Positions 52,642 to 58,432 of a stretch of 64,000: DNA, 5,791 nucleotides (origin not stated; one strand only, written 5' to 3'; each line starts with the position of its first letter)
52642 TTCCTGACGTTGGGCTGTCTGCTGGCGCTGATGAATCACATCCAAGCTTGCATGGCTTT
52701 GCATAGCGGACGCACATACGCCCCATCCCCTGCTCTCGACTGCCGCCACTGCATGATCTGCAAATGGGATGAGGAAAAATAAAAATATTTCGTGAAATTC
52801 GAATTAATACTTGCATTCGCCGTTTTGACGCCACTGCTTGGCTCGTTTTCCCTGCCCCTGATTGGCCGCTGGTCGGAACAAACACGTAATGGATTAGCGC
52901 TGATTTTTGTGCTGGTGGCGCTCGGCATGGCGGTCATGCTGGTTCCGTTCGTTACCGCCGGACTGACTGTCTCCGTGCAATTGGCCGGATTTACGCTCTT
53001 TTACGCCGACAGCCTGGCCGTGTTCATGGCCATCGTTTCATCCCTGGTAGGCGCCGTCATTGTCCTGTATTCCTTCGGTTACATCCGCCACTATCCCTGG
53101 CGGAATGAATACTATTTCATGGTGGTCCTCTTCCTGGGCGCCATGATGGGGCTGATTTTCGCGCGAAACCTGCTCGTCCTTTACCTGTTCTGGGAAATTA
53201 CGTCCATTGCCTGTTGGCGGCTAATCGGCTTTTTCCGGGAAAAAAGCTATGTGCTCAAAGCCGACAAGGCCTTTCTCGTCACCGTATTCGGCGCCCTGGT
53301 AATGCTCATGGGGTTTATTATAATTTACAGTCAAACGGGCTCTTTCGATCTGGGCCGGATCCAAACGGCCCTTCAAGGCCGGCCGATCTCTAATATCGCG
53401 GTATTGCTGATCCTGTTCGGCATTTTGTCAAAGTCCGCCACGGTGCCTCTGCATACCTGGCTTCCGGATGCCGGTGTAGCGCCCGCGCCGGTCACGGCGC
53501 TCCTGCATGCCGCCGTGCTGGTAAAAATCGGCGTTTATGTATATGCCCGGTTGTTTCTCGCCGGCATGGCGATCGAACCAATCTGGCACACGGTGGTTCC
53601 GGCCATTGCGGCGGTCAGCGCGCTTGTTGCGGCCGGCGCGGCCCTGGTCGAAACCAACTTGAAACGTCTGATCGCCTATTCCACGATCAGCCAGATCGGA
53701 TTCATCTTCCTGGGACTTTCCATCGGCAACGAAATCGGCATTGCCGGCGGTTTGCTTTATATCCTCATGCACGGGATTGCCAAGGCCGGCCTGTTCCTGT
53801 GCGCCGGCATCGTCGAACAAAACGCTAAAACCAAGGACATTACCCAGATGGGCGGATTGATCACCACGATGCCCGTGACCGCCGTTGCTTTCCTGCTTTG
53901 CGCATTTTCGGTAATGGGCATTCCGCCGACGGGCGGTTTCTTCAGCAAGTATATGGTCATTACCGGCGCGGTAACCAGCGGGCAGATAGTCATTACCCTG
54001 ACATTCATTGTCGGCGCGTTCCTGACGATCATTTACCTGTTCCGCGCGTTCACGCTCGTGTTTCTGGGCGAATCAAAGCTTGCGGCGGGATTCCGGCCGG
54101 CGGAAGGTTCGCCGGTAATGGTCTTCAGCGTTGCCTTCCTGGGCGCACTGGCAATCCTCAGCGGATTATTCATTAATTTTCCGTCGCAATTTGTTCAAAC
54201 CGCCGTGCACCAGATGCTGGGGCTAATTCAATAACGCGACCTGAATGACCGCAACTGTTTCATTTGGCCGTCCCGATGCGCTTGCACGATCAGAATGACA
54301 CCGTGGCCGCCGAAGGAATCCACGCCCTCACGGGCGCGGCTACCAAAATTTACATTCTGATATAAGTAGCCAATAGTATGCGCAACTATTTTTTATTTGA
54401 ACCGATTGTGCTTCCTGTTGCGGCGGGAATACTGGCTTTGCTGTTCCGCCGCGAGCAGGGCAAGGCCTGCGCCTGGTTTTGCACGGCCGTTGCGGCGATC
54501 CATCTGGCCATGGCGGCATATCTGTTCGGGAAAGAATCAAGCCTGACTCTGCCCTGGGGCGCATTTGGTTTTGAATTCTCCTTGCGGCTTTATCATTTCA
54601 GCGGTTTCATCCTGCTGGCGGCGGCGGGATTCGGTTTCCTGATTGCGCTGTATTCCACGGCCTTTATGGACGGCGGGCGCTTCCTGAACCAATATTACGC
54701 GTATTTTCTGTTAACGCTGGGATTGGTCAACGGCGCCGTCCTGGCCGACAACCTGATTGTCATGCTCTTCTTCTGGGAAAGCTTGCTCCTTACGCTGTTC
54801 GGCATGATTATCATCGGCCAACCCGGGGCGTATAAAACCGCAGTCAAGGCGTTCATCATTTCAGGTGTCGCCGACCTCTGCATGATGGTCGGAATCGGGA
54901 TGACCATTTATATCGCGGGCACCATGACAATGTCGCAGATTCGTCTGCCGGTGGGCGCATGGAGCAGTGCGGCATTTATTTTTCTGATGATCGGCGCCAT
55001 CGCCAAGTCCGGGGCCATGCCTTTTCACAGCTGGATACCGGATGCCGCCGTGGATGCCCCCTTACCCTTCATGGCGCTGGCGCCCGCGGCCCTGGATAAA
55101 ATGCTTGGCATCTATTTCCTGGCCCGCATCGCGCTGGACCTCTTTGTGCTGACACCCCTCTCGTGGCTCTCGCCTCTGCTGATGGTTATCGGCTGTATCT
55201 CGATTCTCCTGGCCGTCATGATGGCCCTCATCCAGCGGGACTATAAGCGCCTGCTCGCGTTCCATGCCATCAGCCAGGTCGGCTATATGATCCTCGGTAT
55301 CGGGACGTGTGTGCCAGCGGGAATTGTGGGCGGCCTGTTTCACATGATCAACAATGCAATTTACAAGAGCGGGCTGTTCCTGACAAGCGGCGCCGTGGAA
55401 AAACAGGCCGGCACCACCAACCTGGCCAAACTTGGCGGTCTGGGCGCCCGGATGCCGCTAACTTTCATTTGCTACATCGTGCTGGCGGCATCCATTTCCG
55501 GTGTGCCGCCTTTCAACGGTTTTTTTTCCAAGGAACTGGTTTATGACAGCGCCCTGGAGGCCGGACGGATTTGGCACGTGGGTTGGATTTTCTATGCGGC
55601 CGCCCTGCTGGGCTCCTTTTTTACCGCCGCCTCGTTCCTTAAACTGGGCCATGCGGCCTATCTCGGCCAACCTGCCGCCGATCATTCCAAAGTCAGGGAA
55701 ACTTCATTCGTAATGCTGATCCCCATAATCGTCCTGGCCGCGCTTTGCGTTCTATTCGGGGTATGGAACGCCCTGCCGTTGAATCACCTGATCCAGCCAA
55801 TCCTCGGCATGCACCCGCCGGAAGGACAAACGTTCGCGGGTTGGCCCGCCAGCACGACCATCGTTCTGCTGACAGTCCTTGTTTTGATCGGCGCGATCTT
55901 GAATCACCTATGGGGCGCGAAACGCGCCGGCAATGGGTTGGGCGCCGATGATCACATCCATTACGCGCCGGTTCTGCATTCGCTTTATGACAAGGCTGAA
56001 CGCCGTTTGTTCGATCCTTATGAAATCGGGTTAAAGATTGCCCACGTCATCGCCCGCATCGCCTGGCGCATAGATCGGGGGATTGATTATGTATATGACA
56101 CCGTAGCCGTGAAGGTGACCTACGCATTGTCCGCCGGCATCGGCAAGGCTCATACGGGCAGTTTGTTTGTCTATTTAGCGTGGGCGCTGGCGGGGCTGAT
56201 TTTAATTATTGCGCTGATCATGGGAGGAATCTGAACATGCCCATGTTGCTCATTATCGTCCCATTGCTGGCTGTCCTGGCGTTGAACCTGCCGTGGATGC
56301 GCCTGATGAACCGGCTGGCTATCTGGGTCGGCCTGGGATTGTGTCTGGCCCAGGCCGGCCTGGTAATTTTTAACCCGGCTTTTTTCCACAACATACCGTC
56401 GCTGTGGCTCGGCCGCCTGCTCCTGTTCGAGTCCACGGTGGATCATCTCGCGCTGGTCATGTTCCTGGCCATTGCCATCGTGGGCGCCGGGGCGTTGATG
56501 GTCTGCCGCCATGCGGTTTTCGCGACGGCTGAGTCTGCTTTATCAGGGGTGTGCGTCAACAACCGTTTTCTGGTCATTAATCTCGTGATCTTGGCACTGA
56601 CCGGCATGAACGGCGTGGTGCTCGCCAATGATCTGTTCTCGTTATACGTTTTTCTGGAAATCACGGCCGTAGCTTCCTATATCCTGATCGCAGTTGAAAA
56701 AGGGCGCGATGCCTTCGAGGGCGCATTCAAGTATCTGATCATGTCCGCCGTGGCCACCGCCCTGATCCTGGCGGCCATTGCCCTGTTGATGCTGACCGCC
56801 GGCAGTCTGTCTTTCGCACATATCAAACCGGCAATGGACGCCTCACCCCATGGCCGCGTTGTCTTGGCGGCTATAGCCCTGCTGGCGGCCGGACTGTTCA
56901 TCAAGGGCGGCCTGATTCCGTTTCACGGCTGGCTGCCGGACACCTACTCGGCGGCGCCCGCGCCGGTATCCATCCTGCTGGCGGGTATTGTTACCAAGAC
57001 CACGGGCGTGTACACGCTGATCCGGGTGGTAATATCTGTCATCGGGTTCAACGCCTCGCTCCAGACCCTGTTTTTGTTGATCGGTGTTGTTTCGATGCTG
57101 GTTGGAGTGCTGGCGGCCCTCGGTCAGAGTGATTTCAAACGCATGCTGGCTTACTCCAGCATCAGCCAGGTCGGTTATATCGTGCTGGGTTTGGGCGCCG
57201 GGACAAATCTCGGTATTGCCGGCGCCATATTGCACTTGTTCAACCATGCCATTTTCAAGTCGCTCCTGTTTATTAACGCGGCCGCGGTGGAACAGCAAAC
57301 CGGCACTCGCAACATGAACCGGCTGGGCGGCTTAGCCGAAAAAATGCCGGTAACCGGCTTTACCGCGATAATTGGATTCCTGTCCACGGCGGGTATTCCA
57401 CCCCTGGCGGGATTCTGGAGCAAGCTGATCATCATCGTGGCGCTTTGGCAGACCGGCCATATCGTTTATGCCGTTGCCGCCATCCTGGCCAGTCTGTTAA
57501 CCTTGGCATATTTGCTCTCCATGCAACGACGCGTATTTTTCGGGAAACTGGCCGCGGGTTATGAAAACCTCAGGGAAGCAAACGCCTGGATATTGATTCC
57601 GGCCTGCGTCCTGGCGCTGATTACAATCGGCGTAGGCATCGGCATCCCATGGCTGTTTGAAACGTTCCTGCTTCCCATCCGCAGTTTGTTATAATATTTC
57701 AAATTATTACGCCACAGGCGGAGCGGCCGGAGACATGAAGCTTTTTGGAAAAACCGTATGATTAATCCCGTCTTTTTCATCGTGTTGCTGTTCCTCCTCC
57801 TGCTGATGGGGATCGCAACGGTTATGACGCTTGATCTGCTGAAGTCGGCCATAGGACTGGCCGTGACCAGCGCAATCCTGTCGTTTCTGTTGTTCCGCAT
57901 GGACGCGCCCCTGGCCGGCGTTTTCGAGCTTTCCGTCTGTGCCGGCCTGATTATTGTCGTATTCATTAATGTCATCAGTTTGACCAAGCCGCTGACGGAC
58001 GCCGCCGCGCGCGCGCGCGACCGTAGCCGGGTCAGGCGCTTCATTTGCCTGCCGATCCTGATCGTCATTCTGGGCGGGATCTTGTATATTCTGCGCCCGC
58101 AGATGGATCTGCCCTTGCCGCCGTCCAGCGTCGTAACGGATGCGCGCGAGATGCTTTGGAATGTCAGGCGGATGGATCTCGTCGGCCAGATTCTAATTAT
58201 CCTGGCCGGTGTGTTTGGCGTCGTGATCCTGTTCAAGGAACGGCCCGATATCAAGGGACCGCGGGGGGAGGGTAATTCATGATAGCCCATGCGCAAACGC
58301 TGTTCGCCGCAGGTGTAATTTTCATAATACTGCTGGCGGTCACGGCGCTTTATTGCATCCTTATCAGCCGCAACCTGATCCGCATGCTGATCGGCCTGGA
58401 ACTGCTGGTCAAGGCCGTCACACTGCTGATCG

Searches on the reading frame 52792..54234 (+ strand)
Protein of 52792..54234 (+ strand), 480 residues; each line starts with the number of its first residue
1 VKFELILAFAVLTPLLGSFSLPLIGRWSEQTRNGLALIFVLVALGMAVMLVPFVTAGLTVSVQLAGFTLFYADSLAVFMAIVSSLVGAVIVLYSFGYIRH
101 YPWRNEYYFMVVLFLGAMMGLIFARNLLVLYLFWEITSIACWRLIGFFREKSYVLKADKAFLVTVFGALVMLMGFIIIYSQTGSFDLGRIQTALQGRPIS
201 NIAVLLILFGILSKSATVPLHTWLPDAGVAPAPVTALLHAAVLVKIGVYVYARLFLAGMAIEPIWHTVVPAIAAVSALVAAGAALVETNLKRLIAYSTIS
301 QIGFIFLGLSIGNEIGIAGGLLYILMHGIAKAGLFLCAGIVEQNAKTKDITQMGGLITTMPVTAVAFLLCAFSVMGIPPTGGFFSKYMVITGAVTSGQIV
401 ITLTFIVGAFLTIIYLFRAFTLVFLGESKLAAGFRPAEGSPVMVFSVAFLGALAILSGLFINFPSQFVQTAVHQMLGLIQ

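Call 14: search_protein_families(library=pfam, proteins=[window:52792-54234:+])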
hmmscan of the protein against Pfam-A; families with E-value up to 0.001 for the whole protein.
window:52792-54234:+ (480 aa): 2 families
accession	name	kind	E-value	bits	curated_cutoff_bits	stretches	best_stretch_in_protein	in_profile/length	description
PF00361.26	Proton_antipo_M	-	6.5e-77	259.1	21.5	1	124-412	1-294/294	NADH:quinone oxidoreductase/Mrp antiporter, TM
PF00662.26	Proton_antipo_N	-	1.2e-05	25.5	24.5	1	70-108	13-51/51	NADH-Ubiquinone oxidoreductase (complex I), chain 5 N-terminus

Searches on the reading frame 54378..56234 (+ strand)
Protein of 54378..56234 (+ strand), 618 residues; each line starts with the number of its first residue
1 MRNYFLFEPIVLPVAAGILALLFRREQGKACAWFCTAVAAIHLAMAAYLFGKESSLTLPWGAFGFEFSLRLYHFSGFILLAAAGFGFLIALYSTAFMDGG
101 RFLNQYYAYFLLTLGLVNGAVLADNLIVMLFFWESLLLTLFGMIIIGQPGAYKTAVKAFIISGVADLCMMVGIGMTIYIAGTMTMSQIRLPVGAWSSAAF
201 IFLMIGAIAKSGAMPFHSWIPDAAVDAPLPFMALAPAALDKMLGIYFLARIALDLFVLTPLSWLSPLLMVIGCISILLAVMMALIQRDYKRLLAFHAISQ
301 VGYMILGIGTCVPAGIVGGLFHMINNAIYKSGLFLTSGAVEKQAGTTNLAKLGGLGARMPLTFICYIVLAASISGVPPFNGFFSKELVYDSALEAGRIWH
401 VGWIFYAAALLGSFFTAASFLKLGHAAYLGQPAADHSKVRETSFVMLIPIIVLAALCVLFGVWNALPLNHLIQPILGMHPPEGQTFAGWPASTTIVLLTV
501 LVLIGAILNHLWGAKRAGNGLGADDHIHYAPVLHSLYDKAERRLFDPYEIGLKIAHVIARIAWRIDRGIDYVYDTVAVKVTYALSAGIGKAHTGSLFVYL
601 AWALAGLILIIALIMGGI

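Call 14: search_protein_families(library=pfam, proteins=[window:54378-56234:+])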
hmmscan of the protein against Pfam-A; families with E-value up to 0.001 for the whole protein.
window:54378-56234:+ (618 aa): 1 family
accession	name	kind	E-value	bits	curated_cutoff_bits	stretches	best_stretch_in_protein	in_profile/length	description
PF00361.26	Proton_antipo_M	-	2e-51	175.4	21.5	1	123-405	1-288/294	NADH:quinone oxidoreductase/Mrp antiporter, TM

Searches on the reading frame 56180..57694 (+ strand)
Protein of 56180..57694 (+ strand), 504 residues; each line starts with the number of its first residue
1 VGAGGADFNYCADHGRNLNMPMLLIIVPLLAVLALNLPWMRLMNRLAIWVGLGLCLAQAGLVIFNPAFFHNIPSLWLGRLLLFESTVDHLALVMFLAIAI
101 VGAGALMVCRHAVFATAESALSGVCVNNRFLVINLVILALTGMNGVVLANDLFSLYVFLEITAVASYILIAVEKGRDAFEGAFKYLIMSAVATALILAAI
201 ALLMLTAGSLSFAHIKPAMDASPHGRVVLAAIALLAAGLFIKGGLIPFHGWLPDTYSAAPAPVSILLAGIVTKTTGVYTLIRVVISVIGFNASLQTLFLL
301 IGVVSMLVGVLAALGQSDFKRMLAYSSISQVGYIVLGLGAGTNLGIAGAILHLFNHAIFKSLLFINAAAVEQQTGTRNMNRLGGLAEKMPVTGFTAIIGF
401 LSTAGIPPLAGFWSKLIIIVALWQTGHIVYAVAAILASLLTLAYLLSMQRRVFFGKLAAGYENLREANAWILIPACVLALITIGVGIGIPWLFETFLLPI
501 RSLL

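Call 14: search_protein_families(library=pfam, proteins=[window:56180-57694:+])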
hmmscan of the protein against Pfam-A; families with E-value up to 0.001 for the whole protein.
window:56180-57694:+ (504 aa): 2 families
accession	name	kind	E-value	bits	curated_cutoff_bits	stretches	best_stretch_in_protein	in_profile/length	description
PF00361.26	Proton_antipo_M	-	5.4e-71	239.6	21.5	1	149-441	1-294/294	NADH:quinone oxidoreductase/Mrp antiporter, TM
PF10125.14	NADHdeh_related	-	1e-06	28.7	27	1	88-262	28-195/218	NADH dehydrogenase I, subunit N related protein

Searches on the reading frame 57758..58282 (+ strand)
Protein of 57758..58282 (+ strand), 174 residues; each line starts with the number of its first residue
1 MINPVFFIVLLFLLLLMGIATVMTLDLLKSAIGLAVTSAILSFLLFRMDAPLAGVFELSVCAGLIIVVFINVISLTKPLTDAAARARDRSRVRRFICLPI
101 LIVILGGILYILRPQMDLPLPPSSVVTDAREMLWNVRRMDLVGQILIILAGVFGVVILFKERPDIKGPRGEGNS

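Call 14: search_protein_families(library=pfam, proteins=[window:57758-58282:+])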
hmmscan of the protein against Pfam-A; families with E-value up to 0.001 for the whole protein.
window:57758-58282:+ (174 aa): 1 family
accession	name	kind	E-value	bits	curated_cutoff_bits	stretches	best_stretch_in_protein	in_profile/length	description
PF00499.25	Oxidored_q3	-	5.4e-08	33.1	33.2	1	18-122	2-99/146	NADH-ubiquinone/plastoquinone oxidoreductase chain 6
